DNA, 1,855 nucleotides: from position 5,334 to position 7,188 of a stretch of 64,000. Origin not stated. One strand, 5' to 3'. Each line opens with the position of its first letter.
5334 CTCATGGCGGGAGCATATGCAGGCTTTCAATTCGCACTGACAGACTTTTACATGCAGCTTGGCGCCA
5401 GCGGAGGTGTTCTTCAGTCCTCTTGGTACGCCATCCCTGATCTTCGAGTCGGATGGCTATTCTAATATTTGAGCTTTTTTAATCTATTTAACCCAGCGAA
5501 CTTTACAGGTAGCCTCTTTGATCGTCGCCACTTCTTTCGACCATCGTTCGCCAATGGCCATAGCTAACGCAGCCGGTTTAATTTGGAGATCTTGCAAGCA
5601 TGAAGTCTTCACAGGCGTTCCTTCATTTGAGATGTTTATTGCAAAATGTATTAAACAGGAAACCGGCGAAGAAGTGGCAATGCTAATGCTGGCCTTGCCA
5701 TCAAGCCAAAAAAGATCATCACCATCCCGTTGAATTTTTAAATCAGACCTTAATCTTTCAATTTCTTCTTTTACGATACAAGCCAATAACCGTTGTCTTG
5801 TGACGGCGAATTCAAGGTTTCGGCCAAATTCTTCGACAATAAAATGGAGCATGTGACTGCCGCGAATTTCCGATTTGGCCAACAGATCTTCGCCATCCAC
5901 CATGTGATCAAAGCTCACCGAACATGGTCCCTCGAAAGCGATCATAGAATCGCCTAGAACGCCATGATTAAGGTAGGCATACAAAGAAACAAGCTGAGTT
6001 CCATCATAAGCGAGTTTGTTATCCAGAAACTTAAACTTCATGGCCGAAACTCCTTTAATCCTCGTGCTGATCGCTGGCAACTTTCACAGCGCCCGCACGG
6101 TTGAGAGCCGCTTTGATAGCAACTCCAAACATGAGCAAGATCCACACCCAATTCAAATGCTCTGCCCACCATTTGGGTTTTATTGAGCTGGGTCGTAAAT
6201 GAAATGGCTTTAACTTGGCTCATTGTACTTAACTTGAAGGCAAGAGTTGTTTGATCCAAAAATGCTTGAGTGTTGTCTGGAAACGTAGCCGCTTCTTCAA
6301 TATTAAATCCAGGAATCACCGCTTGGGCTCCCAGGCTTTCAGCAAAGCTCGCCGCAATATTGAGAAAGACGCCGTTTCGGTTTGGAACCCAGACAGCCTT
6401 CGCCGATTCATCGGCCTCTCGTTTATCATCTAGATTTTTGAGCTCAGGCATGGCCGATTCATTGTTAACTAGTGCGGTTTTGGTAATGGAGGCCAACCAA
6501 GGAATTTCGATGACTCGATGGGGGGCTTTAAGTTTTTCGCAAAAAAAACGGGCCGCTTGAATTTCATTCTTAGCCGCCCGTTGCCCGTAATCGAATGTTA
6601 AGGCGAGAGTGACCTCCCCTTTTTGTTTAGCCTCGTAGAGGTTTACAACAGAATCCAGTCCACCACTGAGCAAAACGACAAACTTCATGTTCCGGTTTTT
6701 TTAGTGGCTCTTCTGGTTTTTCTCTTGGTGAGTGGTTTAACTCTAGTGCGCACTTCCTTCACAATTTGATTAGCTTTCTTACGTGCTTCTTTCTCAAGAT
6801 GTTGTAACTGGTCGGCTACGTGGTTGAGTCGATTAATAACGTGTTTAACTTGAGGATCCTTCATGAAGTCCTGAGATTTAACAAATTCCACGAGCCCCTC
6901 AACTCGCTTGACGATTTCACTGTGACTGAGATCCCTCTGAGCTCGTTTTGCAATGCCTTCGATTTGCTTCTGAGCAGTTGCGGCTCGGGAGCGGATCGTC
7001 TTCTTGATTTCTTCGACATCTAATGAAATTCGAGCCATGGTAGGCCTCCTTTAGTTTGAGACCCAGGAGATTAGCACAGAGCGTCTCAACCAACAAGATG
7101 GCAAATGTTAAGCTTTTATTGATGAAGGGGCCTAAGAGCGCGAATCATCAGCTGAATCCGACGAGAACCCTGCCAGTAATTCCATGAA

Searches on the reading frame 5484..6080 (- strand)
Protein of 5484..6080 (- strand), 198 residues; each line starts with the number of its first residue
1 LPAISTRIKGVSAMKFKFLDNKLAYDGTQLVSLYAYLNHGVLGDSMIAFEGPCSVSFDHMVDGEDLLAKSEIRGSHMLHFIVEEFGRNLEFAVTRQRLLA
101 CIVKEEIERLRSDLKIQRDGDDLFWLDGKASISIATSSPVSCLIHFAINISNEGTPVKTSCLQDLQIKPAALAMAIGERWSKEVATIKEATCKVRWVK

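Call 7: search_protein_families(library=pfam, proteins=[window:5484-6080:-], max_evalue=0.01)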
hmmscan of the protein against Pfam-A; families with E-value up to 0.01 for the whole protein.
window:5484-6080:- (198 aa): 1 family
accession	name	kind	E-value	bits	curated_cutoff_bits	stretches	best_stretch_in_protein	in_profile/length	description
PF04017.17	DUF366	-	1.6e-62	210.8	29.9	1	14-195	1-184/184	Domain of unknown function (DUF366)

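Call 43: search_protein_families(library=ncbifam, proteins=[window:5484-6080:-], max_evalue=0.01)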
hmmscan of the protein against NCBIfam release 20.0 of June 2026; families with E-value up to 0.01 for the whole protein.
window:5484-6080:- (198 aa): 0 families

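Call 63: search_solved_structures(query=window:5484-6080:-, max_evalue=0.01)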
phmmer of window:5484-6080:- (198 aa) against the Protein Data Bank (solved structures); distinct sequences matched with E-value up to 0.01: 1.
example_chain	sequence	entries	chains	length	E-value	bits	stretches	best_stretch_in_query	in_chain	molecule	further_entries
2ddz_A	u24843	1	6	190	2.3e-30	109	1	20-197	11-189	190aa long hypothetical protein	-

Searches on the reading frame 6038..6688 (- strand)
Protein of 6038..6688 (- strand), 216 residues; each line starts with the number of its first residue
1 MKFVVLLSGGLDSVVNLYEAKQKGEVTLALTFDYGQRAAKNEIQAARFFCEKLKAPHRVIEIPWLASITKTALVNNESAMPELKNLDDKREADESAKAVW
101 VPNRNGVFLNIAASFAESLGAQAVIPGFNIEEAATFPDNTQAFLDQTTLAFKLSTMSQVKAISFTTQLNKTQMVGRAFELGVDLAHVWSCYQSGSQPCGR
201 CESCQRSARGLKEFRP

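Call 7: search_protein_families(library=pfam, proteins=[window:6038-6688:-], max_evalue=0.01)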
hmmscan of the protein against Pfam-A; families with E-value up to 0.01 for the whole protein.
window:6038-6688:- (216 aa): 5 families
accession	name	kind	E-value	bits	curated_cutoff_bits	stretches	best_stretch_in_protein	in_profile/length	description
PF06508.19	QueC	-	1.1e-53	182.3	22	1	2-214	1-209/210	Queuosine biosynthesis protein QueC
PF01171.26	ATP_bind_3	-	0.00024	21.3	27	1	3-66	2-69/182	PP-loop family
PF02568.20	ThiI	-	0.0013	18.9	20.5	0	3-128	6-116/197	Thiamine biosynthesis protein (ThiI)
PF02540.23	NAD_synthase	-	0.0025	17.4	21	1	2-78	20-97/242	NAD synthase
PF00733.27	Asn_synthase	-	0.0028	17.8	21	1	4-62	21-79/354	Asparagine synthase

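Call 8: find_related_loci(query=window:6038-6688:-, collection=genome_contigs, flank=3000)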
Query window:6038-6688:- (216 aa) in genome_contigs; peptide patterns used: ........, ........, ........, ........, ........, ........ (x = any residue, [..] = any of these).
98 stretches matched a pattern; 3 encode a relative of the query (tblastn E <= 1e-3); 3 distinct loci.
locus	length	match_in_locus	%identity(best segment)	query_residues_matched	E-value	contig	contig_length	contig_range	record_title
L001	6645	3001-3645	51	4-213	5e-62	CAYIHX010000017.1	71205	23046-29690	MAG TPA_asm: uncultured Bacteriovoracaceae bacterium isolate ERP119705_co22_393 genome assembly, contig: NODE_202_length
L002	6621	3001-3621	48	1-211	2e-60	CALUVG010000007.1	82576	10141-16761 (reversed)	MAG: Candidatus Gastranaerophilales bacterium isolate BRZ_AS__bin11 genome assembly, contig: BRZ_AS__NODE_520_length_825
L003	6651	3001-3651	44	2-213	2e-55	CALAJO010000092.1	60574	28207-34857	MAG: uncultured cyanobacterium isolate N1_Bin_METABAT__280_1 genome assembly, contig: c_000003320526, whole genome shotg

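Call 13: find_homologous_proteins(query=window:6038-6688:-, max_evalue=1e-40)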
Query window:6038-6688:- (216 aa): 6784 proteins with E <= 1e-40 among 8000 candidates; the best 120 are listed.
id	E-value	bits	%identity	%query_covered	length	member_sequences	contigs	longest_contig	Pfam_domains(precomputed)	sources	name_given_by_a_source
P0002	1.3e-138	477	100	100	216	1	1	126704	PF06508.20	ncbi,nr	ncbi:MAG: 7-cyano-7-deazaguanine synthase QueC [Oligoflexia bacterium]|nr:7-cyano-7-deazaguanine syn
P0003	1.9e-88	313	64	99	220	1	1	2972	PF06508.20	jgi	jgi:7-cyano-7-deazaguanine synthase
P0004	6.0e-88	312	67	98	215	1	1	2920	PF06508.20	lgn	-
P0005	1.8e-87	310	69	96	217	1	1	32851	PF06508.20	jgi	-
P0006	2.0e-87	310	64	97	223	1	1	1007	PF06508.20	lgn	-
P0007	1.6e-85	304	66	96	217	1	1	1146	PF06508.20,PF01171.27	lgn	-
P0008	6.3e-85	302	66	97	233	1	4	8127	PF06508.20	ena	-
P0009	1.2e-83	298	63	98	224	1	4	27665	PF06508.20,PF01171.27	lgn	-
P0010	1.3e-83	298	63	97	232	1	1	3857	PF00733.28,PF06508.20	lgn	-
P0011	4.4e-83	296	64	97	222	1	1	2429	PF06508.20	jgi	jgi:7-cyano-7-deazaguanine synthase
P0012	2.4e-82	293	64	97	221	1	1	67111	PF06508.20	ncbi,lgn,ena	-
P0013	2.5e-82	293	63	98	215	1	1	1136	PF06508.20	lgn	-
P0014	6.7e-82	292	61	98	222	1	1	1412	PF06508.20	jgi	jgi:7-cyano-7-deazaguanine synthase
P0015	1.7e-81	291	64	97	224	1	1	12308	PF06508.20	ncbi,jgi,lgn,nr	ncbi:MAG: 7-cyano-7-deazaguanine synthase QueC [Oligoflexia bacterium]|nr:7-cyano-7-deazaguanine syn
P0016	1.8e-81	291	64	96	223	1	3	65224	PF06508.20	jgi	jgi:7-cyano-7-deazaguanine synthase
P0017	7.1e-81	289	61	97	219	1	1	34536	PF00733.28,PF06508.20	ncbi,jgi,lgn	-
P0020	4.6e-80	286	60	97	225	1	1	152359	PF06508.20,PF01171.27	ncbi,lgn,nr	ncbi:MAG: 7-cyano-7-deazaguanine synthase QueC [Oligoflexia bacterium]|nr:7-cyano-7-deazaguanine syn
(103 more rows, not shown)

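Call 15: find_encoding_contigs(protein=P0005, flank=3000, max_places=1)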
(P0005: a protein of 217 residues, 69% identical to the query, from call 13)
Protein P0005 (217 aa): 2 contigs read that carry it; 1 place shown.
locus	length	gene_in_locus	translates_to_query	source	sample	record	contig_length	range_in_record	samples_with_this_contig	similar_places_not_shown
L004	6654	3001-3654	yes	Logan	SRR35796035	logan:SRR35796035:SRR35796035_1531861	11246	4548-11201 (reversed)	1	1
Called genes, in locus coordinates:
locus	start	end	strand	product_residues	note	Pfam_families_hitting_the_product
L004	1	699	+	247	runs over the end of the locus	?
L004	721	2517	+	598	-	PF01368:DHH, PF02272:DHHA1, PF17768:RecJ_OB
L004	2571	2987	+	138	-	-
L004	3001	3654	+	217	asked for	PF06508:QueC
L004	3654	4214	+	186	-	PF04017:DUF366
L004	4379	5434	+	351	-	-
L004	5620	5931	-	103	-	-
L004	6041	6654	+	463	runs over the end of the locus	PF05833:NFACT_N (faint), PF05670:NFACT-R_1 (weak), PF18297:NFACT-R_2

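Call 16: find_encoding_contigs(protein=P0008, flank=3000, max_places=1)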
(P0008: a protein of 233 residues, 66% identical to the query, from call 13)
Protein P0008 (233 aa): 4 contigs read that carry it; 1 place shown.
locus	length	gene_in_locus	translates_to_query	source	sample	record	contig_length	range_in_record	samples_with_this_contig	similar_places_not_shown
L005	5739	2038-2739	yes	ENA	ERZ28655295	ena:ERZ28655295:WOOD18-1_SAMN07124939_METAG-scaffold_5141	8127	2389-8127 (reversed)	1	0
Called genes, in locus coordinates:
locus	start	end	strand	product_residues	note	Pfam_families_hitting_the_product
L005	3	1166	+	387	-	?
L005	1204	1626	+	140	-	-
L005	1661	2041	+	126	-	PF01242:PTPS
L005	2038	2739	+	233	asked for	PF06508:QueC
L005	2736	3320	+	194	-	PF04017:DUF366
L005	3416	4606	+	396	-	PF03051:Peptidase_C1_2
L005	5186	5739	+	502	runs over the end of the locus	-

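Call 17: find_encoding_contigs(protein=P0012, flank=3000, max_places=1)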
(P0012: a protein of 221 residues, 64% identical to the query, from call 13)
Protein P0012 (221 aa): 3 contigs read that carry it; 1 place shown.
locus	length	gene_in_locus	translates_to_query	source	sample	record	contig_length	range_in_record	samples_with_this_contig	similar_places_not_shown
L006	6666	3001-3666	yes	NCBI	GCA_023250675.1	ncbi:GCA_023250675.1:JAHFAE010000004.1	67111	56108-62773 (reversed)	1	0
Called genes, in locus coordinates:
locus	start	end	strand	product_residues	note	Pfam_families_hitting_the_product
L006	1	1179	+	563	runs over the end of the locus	PF21760:SecD_1st, PF22599:SecDF_P1_head, PF02355:SecD_SecF_C, PF00873:ACR_tran (weak)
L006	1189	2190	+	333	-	PF07549:Sec_GG, PF02355:SecD_SecF_C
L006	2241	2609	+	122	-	-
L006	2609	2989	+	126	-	PF01242:PTPS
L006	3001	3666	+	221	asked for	PF06508:QueC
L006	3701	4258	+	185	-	PF04017:DUF366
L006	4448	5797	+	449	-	PF00082:Peptidase_S8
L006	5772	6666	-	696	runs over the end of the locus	PF03944:Endotoxin_C (faint), PF16990:CBM_35 (faint), PF03422:CBM_6, PF18099:CBM_35_2, PF03422:CBM_6, PF18099:CBM_35_2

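Call 18: find_encoding_contigs(protein=P0015, flank=3000, max_places=1)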
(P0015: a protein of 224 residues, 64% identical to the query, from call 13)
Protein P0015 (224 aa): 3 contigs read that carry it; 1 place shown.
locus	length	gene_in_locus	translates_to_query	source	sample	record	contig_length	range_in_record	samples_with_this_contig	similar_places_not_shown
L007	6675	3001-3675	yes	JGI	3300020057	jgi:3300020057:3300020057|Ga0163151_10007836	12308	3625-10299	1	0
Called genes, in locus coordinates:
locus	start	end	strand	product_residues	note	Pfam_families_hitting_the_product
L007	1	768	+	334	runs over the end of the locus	PF07549:Sec_GG, PF02355:SecD_SecF_C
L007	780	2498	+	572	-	PF01368:DHH, PF02272:DHHA1 (weak), PF17768:RecJ_OB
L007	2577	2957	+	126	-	-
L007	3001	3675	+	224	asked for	PF06508:QueC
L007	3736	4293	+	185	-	PF04017:DUF366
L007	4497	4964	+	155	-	-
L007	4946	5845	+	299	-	-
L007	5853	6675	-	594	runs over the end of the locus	PF01551:Peptidase_M23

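Call 19: find_encoding_contigs(protein=P0016, flank=3000, max_places=1)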
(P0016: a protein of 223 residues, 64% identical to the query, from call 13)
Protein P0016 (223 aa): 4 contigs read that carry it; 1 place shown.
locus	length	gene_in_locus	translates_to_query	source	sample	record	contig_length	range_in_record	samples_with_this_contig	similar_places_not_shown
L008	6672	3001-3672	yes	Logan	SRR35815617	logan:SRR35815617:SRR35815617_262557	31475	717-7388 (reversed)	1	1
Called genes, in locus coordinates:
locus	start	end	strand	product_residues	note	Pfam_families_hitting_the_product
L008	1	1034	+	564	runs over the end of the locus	PF21760:SecD_1st, PF22599:SecDF_P1_head, PF00873:ACR_tran (weak), PF02355:SecD_SecF_C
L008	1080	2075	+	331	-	PF07549:Sec_GG, PF02355:SecD_SecF_C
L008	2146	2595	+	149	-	-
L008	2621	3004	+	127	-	PF01242:PTPS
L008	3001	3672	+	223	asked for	PF06508:QueC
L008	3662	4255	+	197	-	PF04017:DUF366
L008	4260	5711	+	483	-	-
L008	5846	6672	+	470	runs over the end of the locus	-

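Call 20: find_encoding_contigs(protein=P0020, flank=3000, max_places=1)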
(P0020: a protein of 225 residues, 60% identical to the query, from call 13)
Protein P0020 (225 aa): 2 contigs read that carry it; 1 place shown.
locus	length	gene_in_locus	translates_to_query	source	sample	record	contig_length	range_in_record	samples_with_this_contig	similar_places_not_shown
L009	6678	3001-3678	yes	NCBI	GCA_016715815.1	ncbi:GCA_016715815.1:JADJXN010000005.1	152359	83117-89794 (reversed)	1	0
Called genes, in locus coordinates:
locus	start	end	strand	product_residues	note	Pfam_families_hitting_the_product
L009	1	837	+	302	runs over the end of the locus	PF07549:Sec_GG, PF02355:SecD_SecF_C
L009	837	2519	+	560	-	PF01368:DHH, PF17768:RecJ_OB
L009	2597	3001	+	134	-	-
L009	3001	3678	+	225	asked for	PF01171:ATP_bind_3 (faint), PF06508:QueC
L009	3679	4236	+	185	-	PF04017:DUF366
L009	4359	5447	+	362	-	-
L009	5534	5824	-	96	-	-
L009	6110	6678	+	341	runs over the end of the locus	PF05670:NFACT-R_1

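Call 21: find_encoding_contigs(protein=P0009, flank=3000, max_places=1)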
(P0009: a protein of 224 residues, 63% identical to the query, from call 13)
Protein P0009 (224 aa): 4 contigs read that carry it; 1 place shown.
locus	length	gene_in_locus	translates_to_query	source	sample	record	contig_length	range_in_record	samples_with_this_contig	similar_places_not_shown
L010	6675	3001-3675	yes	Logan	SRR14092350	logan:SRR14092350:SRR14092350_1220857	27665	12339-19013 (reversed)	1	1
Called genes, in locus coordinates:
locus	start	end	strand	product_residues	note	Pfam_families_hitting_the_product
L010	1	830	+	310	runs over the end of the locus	PF07549:Sec_GG, PF02355:SecD_SecF_C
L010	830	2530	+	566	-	PF01368:DHH, PF17768:RecJ_OB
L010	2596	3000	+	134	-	-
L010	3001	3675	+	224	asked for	PF01171:ATP_bind_3 (weak), PF06508:QueC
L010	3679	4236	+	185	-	PF04017:DUF366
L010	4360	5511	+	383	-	-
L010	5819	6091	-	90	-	-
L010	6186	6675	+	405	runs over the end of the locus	PF05670:NFACT-R_1 (weak)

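Call 22: find_encoding_contigs(protein=P0017, flank=3000, max_places=1)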
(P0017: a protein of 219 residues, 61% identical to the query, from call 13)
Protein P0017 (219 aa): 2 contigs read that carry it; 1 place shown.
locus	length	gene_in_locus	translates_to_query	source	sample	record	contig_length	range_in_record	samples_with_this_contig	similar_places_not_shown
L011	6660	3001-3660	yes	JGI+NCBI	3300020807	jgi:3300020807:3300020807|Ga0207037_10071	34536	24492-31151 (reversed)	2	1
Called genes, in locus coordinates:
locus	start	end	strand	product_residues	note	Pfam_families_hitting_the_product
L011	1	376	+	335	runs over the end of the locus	PF07549:Sec_GG, PF02355:SecD_SecF_C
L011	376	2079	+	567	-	PF01368:DHH, PF02272:DHHA1, PF17768:RecJ_OB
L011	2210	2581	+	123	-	-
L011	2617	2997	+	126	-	PF01242:PTPS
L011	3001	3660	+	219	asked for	PF00733:Asn_synthase (weak), PF06508:QueC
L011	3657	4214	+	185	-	PF04017:DUF366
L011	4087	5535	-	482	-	PF01551:Peptidase_M23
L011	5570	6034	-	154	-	-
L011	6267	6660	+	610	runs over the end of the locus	-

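Call 30: find_encoding_contigs(protein=P0004, flank=2500, max_places=1)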
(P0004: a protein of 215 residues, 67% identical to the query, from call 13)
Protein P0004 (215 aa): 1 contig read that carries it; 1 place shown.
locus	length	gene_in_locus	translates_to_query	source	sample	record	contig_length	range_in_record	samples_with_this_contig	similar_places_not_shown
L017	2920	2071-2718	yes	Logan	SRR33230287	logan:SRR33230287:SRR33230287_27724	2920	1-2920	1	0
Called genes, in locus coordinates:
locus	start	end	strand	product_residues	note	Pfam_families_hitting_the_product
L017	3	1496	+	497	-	?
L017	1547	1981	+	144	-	-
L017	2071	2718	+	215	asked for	PF06508:QueC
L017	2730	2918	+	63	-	?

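Call 31: find_encoding_contigs(protein=P0003, flank=2500, max_places=1)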
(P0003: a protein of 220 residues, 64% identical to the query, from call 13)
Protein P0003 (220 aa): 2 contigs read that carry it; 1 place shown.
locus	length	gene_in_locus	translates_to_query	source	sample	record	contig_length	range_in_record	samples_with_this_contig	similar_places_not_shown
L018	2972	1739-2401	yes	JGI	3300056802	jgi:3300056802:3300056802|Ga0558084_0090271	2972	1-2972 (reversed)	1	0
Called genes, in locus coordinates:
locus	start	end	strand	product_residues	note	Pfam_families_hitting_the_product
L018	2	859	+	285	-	?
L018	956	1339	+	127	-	-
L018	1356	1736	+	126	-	PF01242:PTPS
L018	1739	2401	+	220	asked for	PF06508:QueC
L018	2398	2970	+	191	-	?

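Call 43: search_protein_families(library=ncbifam, proteins=[window:6038-6688:-], max_evalue=0.01)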
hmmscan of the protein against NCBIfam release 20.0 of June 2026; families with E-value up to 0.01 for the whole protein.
window:6038-6688:- (216 aa): 9 families
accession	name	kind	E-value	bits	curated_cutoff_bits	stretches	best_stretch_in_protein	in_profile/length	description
TIGR00364.1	TIGR00364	equivalog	1.8e-53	181.1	150.3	1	4-206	2-200/201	7-cyano-7-deazaguanine synthase QueC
NF008317.0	PRK11106.1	equivalog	5.2e-24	84.9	378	1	2-214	3-213/231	7-cyano-7-deazaguanine synthase QueC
TIGR00268.2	TIGR00268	equivalog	4.7e-05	22.8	150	1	2-67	15-81/259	ATP-dependent sacrificial sulfur transferase LarE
TIGR00552.1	nadE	equivalog_domain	7.9e-05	22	63.65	1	2-78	24-102/251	NAD(+) synthase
TIGR02432.1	lysidine_TilS_N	equivalog_domain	0.00068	19.6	93.6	1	3-66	2-70/189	tRNA lysidine(34) synthetase TilS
NF001138.1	PRK00143.1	equivalog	0.002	17.1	284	1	3-61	2-67/345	tRNA 2-thiouridine(34) synthase MnmA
NF006222.0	PRK08349.1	subfamily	0.0023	17.8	251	1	1-128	1-113/198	hypothetical protein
TIGR00342.1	TIGR00342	equivalog_domain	0.0036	16.4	264.5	0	2-129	174-285/373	tRNA uracil 4-sulfurtransferase ThiI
NF010587.0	PRK13980.1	equivalog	0.0048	16.1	255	1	2-70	33-102/267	NAD+ synthase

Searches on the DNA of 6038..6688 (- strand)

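Call 28: search_rna_families(sources=[L001, L004, L005, L006, L007, L008, L009, L010, L011], threshold=gathering)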
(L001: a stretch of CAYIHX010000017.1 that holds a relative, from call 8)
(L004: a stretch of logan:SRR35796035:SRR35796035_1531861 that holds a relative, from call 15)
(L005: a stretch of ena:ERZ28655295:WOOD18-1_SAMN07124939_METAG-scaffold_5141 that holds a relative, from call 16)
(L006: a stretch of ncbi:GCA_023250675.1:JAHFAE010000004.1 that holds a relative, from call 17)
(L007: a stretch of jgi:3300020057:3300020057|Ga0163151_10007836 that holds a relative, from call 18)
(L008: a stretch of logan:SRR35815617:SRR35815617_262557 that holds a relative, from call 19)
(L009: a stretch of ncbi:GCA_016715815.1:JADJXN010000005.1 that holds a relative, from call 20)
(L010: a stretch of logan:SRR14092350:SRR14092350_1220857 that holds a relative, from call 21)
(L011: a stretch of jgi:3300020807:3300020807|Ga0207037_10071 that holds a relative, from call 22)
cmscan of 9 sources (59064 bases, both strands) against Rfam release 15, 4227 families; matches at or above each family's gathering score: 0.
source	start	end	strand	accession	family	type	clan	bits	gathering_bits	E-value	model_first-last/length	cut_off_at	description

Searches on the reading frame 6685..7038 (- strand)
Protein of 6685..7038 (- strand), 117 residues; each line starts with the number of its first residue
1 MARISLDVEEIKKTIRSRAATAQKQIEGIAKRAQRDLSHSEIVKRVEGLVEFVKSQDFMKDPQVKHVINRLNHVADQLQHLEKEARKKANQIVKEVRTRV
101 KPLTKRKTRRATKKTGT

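Call 7: search_protein_families(library=pfam, proteins=[window:6685-7038:-], max_evalue=0.01)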
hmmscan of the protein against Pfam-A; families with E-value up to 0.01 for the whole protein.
window:6685-7038:- (117 aa): 1 family
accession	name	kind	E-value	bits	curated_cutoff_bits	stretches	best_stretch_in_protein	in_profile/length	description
PF01442.23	Apolipoprotein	-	0.00027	21.1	90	1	70-115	45-90/190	Apolipoprotein A1/A4/E domain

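Call 9: find_homologous_proteins(query=window:6685-7038:-)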
Query window:6685-7038:- (117 aa): 1 proteins with E <= 0.001 among 8 candidates.
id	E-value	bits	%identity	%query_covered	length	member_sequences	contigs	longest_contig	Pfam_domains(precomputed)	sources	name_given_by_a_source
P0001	9.1e-64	230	100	100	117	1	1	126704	-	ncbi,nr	ncbi:MAG: hypothetical protein IT289_10970 [Oligoflexia bacterium]|nr:hypothetical protein [Oligofle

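Call 12: find_encoding_contigs(protein=window:6685-7038:-, flank=3000)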
Protein window:6685-7038:- (117 aa): no gene with exactly this product is on record in the collection.

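Call 24: search_protein_representatives(protein=window:6685-7038:-)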
Query: 117 residues. Proteins with E-value up to 0.001 (for the whole library): 15; up to 1e-10: 9; up to 1e-30: 1. The best 15 are listed.
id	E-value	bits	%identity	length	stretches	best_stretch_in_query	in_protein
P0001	2.9e-64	229.6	100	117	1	1-117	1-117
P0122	2.5e-16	76.0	46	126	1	1-112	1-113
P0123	6.8e-16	74.5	50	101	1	1-113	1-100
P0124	5.4e-15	71.7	38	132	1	1-112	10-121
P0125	5.8e-14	68.3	41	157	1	1-105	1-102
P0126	1.0e-12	64.4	42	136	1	1-115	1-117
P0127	1.5e-12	63.8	28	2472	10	39-83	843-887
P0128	7.2e-12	61.6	36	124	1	1-106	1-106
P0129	1.2e-11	60.9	47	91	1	1-70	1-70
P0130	1.7e-08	50.8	40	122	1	1-103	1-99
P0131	8.5e-08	48.6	29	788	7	51-102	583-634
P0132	6.5e-06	42.6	39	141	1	2-114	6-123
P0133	1.7e-05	41.2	25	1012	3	3-76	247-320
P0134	1.6e-04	38.1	32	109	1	3-114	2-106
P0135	4.2e-04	36.8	34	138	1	1-116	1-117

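Call 27: find_related_loci(query=A1, collection=metagenome_contigs, flank=1500)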
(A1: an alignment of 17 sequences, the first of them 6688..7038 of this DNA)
Query A1 (117 aa) in metagenome_contigs; peptide patterns used: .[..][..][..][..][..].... (x = any residue, [..] = any of these).
213 stretches matched a pattern; 4 encode a relative of the query (tblastn E <= 1e-3); 4 distinct loci.
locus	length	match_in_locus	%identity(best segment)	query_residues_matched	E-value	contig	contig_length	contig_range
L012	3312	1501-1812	42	1-100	5e-23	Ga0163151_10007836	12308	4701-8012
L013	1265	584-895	44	1-102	2e-22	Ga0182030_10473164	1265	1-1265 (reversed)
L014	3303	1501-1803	42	1-100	2e-21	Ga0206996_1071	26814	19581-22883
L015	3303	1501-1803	41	1-100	1e-19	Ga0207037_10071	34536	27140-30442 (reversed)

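Call 29: find_encoding_contigs(protein=P0123, flank=2500, max_places=2)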
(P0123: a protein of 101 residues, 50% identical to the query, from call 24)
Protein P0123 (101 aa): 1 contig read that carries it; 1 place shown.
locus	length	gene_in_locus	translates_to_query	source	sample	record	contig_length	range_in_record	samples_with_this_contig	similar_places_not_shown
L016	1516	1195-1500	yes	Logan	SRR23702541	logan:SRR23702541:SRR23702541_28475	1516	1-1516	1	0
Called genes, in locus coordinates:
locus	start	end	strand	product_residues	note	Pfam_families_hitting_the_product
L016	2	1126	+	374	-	?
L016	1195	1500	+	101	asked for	-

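Call 43: search_protein_families(library=ncbifam, proteins=[window:6685-7038:-], max_evalue=0.01)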
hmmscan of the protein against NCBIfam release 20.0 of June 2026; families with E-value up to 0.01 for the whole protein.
window:6685-7038:- (117 aa): 1 family
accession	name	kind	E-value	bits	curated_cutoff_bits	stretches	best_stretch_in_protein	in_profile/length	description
NF038305.1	HpsJ_fam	subfamily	0.0077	16.2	60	1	11-114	109-210/234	HpsJ family protein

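Call 61: predict_structure(alignment_id=A3)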
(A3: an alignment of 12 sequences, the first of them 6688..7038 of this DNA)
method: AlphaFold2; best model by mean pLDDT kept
length: 117 residues; sequences in the alignment: 12
mean_pLDDT: 68.6   pTM: 0.30
mean pLDDT of the five models: 68.6, 67.2, 64.0, 61.7, 58.4
residues with pLDDT >= 90: 0; 70-90: 66; 50-70: 49; < 50: 2
segments of 3 or more residues with pLDDT < 50: none
pLDDT, mean of each block of 10 residues (from residue 1): 60 74 73 63 67 70 77 77 78 73 55 51
secondary structure, 60 per line:
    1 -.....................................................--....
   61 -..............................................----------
elements in order: H2-54 H57-60 H62-107

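Call 64: search_solved_structures(query=A3, max_evalue=0.1)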
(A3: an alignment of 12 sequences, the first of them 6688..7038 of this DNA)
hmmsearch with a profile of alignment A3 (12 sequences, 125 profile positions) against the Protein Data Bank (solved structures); distinct sequences matched with E-value up to 0.1: 3.
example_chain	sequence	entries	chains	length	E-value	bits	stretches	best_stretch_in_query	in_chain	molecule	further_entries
5cwp_A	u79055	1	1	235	0.00083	23.1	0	41-117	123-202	Designed helical repeat protein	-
6xss_A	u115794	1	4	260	0.0059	20.3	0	42-104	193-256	C4_nat_HFuse-7900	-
6n4n_C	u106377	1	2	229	0.015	19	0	10-87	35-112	Rosetta-designed danoprevir/NS3a complex reader 2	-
